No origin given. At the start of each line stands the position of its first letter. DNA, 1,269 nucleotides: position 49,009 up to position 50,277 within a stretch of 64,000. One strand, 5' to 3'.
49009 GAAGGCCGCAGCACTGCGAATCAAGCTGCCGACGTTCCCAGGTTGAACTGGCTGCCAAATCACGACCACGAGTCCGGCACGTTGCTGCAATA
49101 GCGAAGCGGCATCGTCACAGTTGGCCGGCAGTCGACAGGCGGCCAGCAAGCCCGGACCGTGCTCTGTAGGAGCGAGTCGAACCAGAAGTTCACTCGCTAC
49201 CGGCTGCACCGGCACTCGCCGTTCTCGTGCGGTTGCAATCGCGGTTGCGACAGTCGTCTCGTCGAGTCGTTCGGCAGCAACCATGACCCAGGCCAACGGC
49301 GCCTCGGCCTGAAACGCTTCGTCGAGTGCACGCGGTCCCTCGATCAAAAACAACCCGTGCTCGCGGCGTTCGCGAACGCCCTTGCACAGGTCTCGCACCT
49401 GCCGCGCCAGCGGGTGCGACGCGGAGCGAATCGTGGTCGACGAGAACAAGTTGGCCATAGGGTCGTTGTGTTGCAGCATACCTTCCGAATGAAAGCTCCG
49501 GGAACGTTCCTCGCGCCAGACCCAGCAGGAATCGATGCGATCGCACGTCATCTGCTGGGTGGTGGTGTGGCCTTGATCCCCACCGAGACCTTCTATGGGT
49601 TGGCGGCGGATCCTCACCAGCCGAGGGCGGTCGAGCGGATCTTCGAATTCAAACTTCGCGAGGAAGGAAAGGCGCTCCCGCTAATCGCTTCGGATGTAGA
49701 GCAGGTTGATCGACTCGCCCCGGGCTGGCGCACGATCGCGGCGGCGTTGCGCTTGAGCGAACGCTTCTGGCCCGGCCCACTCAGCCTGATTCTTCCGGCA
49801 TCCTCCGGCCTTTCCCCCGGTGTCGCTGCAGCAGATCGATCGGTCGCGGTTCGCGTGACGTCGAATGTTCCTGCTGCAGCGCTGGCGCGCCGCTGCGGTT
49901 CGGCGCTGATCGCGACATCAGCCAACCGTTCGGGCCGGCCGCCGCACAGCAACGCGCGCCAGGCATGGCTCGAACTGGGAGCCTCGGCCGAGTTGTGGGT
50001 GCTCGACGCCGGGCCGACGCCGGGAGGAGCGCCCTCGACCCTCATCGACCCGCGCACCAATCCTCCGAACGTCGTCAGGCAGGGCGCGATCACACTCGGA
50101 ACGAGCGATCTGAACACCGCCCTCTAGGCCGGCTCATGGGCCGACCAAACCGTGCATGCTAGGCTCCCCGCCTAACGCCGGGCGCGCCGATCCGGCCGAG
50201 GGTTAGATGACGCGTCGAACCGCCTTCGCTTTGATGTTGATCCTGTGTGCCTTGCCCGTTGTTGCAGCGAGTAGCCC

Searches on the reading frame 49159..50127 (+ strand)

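Call 37: search_protein_families(library=pfam, proteins=[window:49159-50127:+], max_evalue=0.001)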
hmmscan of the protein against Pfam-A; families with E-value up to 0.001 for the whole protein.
window:49159-50127:+ (322 aa): 1 family
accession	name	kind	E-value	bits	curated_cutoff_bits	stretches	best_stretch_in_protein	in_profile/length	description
PF01300.24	Sua5_yciO_yrdC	-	5.6e-45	153.4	25.1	1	132-309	3-178/178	Telomere recombination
